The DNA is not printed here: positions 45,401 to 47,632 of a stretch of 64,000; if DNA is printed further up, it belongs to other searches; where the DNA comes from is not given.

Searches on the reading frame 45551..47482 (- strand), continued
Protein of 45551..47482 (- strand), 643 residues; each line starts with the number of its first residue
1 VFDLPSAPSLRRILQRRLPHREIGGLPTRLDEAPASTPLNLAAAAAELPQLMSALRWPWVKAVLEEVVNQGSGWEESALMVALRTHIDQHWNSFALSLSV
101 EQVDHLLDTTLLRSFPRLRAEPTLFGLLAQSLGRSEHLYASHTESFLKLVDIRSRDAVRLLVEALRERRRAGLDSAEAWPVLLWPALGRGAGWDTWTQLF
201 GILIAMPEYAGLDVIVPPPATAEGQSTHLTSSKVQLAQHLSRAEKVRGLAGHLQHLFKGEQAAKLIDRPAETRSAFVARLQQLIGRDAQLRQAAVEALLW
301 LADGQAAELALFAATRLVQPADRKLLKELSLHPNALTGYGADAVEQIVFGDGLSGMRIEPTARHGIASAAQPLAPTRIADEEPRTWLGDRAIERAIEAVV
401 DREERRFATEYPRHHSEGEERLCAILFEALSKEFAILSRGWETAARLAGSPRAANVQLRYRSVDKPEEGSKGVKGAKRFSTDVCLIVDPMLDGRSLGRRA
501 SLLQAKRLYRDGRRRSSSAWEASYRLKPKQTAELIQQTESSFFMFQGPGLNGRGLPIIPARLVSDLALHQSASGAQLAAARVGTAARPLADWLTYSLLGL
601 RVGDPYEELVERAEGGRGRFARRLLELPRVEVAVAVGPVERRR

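Call 35: fold_search(model_id=the predicted structure, library=pdb)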
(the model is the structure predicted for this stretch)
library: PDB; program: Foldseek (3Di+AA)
matches with E <= 10: 581; with E <= 0.001: 0
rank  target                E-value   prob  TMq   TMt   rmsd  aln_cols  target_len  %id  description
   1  7uwi_A                2.5e-02  0.69  0.17  0.20  19.7       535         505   12  Structure of beta-catenin in complex with FP01567, a Helicon Polypeptide (released 2022-12-28)
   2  9brd_T                4.4e-02  0.54  0.12  0.16  16.1       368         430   10  Synaptic Vesicle V-ATPase with synaptophysin and SidK, State 3 (released 2024-06-26)
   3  8y14                  4.6e-02  0.51  0.15  0.18  19.8       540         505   11  Beta-catenin Crystal Structure (released 2024-03-13)
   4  8y0g                  5.7e-02  0.47  0.16  0.19  19.4       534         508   12  Human beta-catenin crystal structure (released 2024-03-13)
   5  2z6g                  6.0e-02  0.60  0.19  0.21  19.4       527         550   11  Crystal Structure of a Full-Length Zebrafish Beta-Catenin (released 2008-02-12)
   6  5bzv_A                6.5e-02  0.47  0.13  0.19  17.2       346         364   13  Crystal structure of the RNA-binding domain of yeast Puf5p bound to SMX2 RNA (released 2015-09-23)
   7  5bz5_A                6.8e-02  0.44  0.13  0.19  17.3       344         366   12  Crystal structure of the RNA-binding domain of yeast Puf5p bound to AMN1 RNA (released 2015-09-23)
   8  8fnc_8                7.1e-02  0.51  0.14  0.17  19.7       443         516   13  Cryo-EM structure of RNase-treated RESC-C in trypanosomal RNA editing (released 2023-07-19)
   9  6owo_A                7.4e-02  0.60  0.15  0.16  15.2       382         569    9  CRYO-EM STRUCTURE OF PHOSPHORYLATED AP-2 CORE BOUND TO NECAP (released 2019-09-11)
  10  5bz1_A                8.5e-02  0.41  0.13  0.19  17.2       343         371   12  Crystal structure of the RNA-binding domain of yeast Puf5p bound to MFA2 RNA (released 2015-09-23)
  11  2gl7_D                9.3e-02  0.38  0.17  0.19  20.1       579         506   10  Crystal Structure of a beta-catenin/BCL9/Tcf4 complex (released 2006-10-31)
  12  3w3v                  9.7e-02  0.47  0.16  0.11  21.3       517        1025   13  Crystal structure of Kap121p mutant D353K/E396K/D438K (released 2013-04-10)
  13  8eia_A                1.0e-01  0.33  0.15  0.17  20.4       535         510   11  Crystal structure of beta-catenin and the MDM2 p53-binding domain in complex with H333, a Helicon Polypeptide (released 2023-10-25)
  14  5bzu_A                1.2e-01  0.30  0.12  0.17  17.2       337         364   12  Crystal structure of the RNA-binding domain of yeast Puf5p bound to AAT2 RNA (released 2015-09-23)
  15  7ay1_A                1.2e-01  0.20  0.12  0.08  22.1       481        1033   12  Cryo-EM structure of USP1-UAF1 bound to mono-ubiquitinated FANCD2, and FANCI (released 2021-03-24)
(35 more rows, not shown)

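Call 45: find_related_loci(query=A3, collection=genome_contigs, flank=10000)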
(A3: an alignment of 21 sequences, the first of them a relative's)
Query A3 (618 aa) in genome_contigs; peptide patterns used: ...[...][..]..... (x = any residue, [..] = any of these).
13 stretches matched a pattern; 13 encode a relative of the query (tblastn E <= 1e-3); 13 distinct loci.
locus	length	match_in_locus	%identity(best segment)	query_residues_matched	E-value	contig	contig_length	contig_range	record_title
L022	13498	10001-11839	59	8-618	0e+0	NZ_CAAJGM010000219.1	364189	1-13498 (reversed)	Paraburkholderia sp. BCC1885, whole genome shotgun sequence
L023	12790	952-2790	50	10-618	1e-153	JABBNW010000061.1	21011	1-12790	MAG: Proteobacteria bacterium isolate G2_14 NODE_1317_length_21011_cov_16.8941, whole genome shotgun sequence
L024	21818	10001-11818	45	9-618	1e-150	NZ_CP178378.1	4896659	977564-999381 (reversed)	Pseudomonas sp. YJ42 chromosome, complete genome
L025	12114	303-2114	38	12-615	1e-113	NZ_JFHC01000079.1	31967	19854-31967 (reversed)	Caballeronia glathei strain DSM 50014 contig79, whole genome shotgun sequence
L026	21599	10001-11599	37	76-614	7e-97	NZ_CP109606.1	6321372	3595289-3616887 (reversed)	Pseudomonas putida strain QH1 chromosome, complete genome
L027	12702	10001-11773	33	9-611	3e-91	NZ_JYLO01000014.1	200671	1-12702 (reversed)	Pseudomonas lactis strain DSM 29167 14_200671_19.067, whole genome shotgun sequence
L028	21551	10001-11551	34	93-612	9e-84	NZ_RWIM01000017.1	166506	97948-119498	Pseudomonas sp. PB106 PB106_contig20, whole genome shotgun sequence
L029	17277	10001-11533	34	101-618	1e-80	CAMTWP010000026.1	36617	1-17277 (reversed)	MAG: uncultured Novosphingobium sp. isolate G03_MAG_00001 genome assembly, contig: G03_MAG_00001_000000000024, whole gen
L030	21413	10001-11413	33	124-607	2e-75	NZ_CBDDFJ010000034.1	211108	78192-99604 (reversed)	MAG: Roseococcus sp. isolate 8ea64999-de2d-4fba-be6c-4e465365e0b3 contig_34, whole genome shotgun sequence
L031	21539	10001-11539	33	76-607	8e-63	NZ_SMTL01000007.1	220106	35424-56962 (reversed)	Rhizobium deserti strain SPY-1 ZB100006, whole genome shotgun sequence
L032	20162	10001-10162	57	565-618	6e-13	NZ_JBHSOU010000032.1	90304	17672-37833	Pseudomonas sp. GCM10022186 strain CGMCC 1.18516 velvet_auto_105_32, whole genome shotgun sequence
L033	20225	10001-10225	41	538-611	3e-8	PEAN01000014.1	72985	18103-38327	MAG: Magnetococcales bacterium DCbin4 scaffold44, whole genome shotgun sequence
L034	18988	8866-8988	56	572-611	3e-7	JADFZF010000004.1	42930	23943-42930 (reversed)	MAG: Magnetococcales bacterium isolate nHA5abin3 nHA5a_bin3_NODE_4_length_42930_cov_9.013675, whole genome shotgun seque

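Call 46: find_related_loci(query=A4, collection=genome_contigs, flank=10000)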
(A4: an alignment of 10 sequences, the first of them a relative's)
Query A4 (772 aa) in genome_contigs; peptide patterns used: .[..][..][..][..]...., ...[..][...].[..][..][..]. (x = any residue, [..] = any of these).
42 stretches matched a pattern; 1 encode a relative of the query (tblastn E <= 1e-3); 1 distinct loci.
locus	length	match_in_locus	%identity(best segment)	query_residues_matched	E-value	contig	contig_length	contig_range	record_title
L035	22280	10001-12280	42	4-772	2e-173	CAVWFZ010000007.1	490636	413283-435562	MAG: Thermoanaerobaculaceae bacterium isolate MFD04408.bin.1.165 genome assembly, contig: contig_38063, whole genome sho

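Call 63: find_encoding_contigs(protein=P0043, flank=8000, max_places=3)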
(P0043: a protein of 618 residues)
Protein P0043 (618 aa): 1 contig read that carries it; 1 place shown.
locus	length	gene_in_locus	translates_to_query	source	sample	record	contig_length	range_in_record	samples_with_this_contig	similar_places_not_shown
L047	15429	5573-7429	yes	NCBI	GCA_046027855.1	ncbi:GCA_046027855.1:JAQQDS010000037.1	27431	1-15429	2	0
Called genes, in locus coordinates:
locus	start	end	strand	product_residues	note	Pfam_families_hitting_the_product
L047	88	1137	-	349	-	PF10544:T5orf172, PF13455:MUG113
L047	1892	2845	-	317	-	PF11740:KfrA_N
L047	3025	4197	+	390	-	PF00589:Phage_integrase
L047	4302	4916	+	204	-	-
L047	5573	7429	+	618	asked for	-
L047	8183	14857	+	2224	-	PF01637:ATPase_2, PF13401:AAA_22 (faint)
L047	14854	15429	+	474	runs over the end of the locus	-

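Call 64: find_encoding_contigs(protein=P0066, flank=8000, max_places=3)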
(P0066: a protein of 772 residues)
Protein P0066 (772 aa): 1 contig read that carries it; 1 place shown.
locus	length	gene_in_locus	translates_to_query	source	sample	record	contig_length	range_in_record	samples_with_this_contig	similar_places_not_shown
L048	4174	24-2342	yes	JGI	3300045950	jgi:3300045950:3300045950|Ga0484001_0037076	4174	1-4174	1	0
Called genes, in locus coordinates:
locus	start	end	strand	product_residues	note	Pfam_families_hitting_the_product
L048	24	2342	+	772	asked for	-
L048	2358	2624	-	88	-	-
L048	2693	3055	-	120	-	-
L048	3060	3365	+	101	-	PF18903:DUF5659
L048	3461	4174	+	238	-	?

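Call 70: search_dna_similar(query=window:45551-47482:-, collection=plasmids, mode=protein, max_rows=25)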
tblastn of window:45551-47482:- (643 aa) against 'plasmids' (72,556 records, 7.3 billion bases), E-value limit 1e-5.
Records with a match: 3; places in all: 3; records where one place covers at least 80% of the query: 1.
Best place of each record, by identity: <60% 3.
By first word of the organism name: Rhizobium 1; Sphingobium 1; Enterobacter 1.
By predicted mobility (MOB-suite, as given by PLSDB): conjugative 2; non-mobilizable 1.
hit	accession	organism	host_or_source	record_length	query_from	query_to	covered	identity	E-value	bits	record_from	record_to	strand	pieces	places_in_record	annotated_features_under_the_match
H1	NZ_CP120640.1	Rhizobium sp. 32-5/1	Vicia cracca,cell cilture,root nodule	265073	86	610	82%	42.3%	5e-100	392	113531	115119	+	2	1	hypothetical protein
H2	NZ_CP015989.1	Sphingobium sp. EP60837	cell culture,soil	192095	180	610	67%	42.9%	6e-81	286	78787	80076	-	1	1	hypothetical protein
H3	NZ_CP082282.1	Enterobacter cancerogenus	Helicoverpa armigera,metagenomic ...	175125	384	610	35%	29.6%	2e-13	81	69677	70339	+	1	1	hypothetical protein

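Call 71: search_dna_similar(query=window:45551-47482:-, collection=phages, mode=protein, max_rows=10)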
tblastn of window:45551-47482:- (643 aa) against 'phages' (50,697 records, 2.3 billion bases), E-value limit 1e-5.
No match.

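Call 72: get_annotated_region(hit=H2, flank=8000)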
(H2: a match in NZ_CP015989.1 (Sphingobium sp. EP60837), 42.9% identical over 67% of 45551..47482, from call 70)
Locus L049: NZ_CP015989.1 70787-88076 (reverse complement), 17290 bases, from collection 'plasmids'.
description: Sphingobium sp. EP60837 plasmid pEP2, complete sequence
organism: Sphingobium sp. EP60837 (NCBI taxid 1855519)
taxonomy: Bacteria; Pseudomonadota; Alphaproteobacteria; Sphingomonadales; Sphingomonadaceae; Sphingobium; Sphingobium sp. EP60837
host: -; source: cell culture,soil; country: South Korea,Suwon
typing (MOB-suite, as given by PLSDB): conjugative; replicon rep_cluster_1319,rep_cluster_754; relaxase MOBP,MOBQ; mating-pair formation MPF_T
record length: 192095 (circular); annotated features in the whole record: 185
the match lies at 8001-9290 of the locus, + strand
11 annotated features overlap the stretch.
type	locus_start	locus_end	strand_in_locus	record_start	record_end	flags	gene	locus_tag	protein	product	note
CDS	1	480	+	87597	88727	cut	-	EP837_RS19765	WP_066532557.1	relaxase/mobilization nuclease domain-containing protein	-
CDS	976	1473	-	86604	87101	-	-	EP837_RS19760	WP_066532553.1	hypothetical protein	-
CDS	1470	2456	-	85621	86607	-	-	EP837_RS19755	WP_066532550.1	hypothetical protein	-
CDS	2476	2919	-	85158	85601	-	-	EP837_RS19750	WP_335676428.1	hypothetical protein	-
CDS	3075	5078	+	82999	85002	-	-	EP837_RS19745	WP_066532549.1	AAA family ATPase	-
CDS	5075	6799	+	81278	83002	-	-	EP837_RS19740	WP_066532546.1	ATP-dependent helicase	-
CDS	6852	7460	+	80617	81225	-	-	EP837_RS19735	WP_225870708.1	abortive infection system antitoxin AbiGi family protein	-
CDS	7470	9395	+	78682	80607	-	-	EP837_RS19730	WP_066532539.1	hypothetical protein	-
CDS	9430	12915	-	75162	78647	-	-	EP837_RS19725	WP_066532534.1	YhaN family protein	-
CDS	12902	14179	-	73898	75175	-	-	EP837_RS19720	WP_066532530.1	DNA repair exonuclease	-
CDS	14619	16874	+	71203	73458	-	-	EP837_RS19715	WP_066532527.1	AAA family ATPase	-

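Call 73: get_annotated_region(hit=H3, flank=8000)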
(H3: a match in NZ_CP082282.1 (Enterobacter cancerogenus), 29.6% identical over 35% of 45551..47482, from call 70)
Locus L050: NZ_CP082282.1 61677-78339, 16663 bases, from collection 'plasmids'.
description: Enterobacter cancerogenus strain HAEC1 plasmid unnamed2, complete sequence
organism: Enterobacter cancerogenus (NCBI taxid 69218)
taxonomy: Bacteria; Pseudomonadota; Gammaproteobacteria; Enterobacterales; Enterobacteriaceae; Enterobacter; Enterobacter cancerogenus
host: -; source: Helicoverpa armigera,metagenomic assembly,dead larvae; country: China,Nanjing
typing (MOB-suite, as given by PLSDB): non-mobilizable
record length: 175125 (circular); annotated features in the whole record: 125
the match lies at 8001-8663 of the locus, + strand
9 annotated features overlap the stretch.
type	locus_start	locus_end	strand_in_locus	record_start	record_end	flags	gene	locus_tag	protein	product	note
CDS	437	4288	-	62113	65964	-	-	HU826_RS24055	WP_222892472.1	hypothetical protein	-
CDS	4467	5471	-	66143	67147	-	-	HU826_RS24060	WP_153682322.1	Abi family protein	-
CDS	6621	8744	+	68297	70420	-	-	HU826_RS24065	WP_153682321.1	hypothetical protein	-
CDS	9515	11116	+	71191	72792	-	-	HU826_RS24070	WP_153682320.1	hypothetical protein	-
CDS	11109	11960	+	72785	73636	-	-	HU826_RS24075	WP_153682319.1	ABC-three component system middle component 1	-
CDS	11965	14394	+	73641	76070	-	-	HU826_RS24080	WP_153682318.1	AAA family ATPase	GO:0006302 - double-strand break repair [Evidence IEA]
CDS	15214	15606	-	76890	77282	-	-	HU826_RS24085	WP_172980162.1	helix-turn-helix transcriptional regulator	-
CDS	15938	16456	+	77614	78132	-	-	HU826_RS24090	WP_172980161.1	PTS glucitol/sorbitol transporter subunit IIC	GO:0009401 - phosphoenolpyruvate-dependent sugar phosphotransferase system [Evidence IEA]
CDS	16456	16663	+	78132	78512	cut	-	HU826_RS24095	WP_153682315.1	PTS glucitol/sorbitol transporter subunit IIA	GO:0009401 - phosphoenolpyruvate-dependent sugar phosphotransferase system [Evidence IEA]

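Call 78: search_protein_families(library=padloc, proteins=[L002:6460-7650:+, L017:6682-7635:-, L017:9896-10894:+, L013:7321-9036:-, L013:5991-7310:-, L013:577-5976:-, L047:4302-4916:+, L010:7355-9307:+, L007:11786-13759:+, L020:7010-7708:+], max_evalue=0.001)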
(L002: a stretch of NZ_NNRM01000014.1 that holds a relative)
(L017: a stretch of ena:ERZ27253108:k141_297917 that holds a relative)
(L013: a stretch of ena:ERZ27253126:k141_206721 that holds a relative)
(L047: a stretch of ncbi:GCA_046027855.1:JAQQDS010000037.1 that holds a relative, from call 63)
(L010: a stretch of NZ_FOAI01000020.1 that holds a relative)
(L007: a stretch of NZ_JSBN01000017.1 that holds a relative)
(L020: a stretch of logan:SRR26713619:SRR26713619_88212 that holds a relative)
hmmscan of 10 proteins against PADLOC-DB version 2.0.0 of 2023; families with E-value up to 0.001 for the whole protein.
L002:6460-7650:+ (396 aa): 0 families

L017:6682-7635:- (317 aa): 0 families

L017:9896-10894:+ (332 aa): 0 families

L013:7321-9036:- (571 aa): 0 families

L013:5991-7310:- (439 aa): 0 families

L013:577-5976:- (1799 aa): 0 families

L047:4302-4916:+ (204 aa): 0 families

L010:7355-9307:+ (650 aa): 111 families (the best 25 are shown)
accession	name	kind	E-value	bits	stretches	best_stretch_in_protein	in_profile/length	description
PDLC02358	Old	-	2e-56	190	2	217-562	143-476/578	Old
PDLC02979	AriA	-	5.9e-44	149.4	1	23-402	3-373/373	-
PDLC00067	GajA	-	1.4e-27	94.5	2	217-556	165-485/604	AAA ATPase domain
PDLC04168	GajA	-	1.7e-25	87.7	2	22-102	3-86/570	-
PDLC00062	GajA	-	5e-24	82.7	2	208-422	154-364/639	AAA ATPase domain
PDLC00085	GajA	-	7e-24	82.5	2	387-551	315-465/580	AAA ATPase domain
PDLC00071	GajA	-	5.7e-23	79.5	2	214-544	142-449/588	AAA ATPase domain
PDLC00070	GajA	-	9.5e-23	78.6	2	208-538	145-456/596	AAA ATPase domain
PDLC00066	GajA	-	4.4e-21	73.1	2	284-532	206-434/567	AAA ATPase domain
PDLC00065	GajA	-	1.9e-20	71.2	2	336-538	306-512/670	AAA ATPase domain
PDLC00090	GajA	-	3.2e-20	70.4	2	22-86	2-71/659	AAA ATPase domain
PDLC00086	GajA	-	3.3e-20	70.4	2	358-550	304-481/600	AAA ATPase domain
PDLC00075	GajA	-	1e-19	68.5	2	212-533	135-423/536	AAA ATPase domain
PDLC00091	GajA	-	1.4e-19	68.4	2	216-488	144-413/627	AAA ATPase domain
PDLC00096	GajA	-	4.1e-19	66.8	2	214-508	143-426/630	AAA ATPase domain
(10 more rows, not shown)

L007:11786-13759:+ (657 aa): 124 families (the best 25 are shown)
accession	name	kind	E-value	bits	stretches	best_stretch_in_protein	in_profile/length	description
PDLC00099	GajA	-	3.4e-188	625.5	1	1-651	1-620/626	AAA ATPase domain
PDLC00080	GajA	-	2.4e-159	530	1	1-651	1-621/622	AAA ATPase domain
PDLC00096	GajA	-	4.7e-157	522.4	1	1-653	1-617/630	AAA ATPase domain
PDLC00091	GajA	-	4.5e-90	301.3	1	1-650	1-621/627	AAA ATPase domain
PDLC00071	GajA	-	1.9e-82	275.9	1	1-650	1-583/588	AAA ATPase domain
PDLC00073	GajA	-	6.8e-59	198.3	2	260-545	227-508/589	AAA ATPase domain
PDLC00083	GajA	-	7.6e-58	194.4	1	1-627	1-619/639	AAA ATPase domain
PDLC00064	GajA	-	5.7e-57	191.7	1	262-551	83-370/464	AAA ATPase domain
PDLC00070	GajA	-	7.4e-57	191.3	2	284-544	264-514/596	AAA ATPase domain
PDLC00069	GajA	-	1.2e-56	190.5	2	260-564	278-588/687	AAA ATPase domain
PDLC00101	GajA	-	3e-55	186.2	2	283-476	249-437/632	AAA ATPase domain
PDLC00077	GajA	-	6e-45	151.9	2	282-476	303-499/616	AAA ATPase domain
PDLC00072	GajA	-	2.6e-43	146.4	2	282-455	319-488/709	AAA ATPase domain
PDLC00092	GajA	-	2.2e-42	143.4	2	247-481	247-476/604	AAA ATPase domain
PDLC00065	GajA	-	4e-33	113.1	2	284-477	305-507/670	AAA ATPase domain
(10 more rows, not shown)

L020:7010-7708:+ (232 aa): 0 families
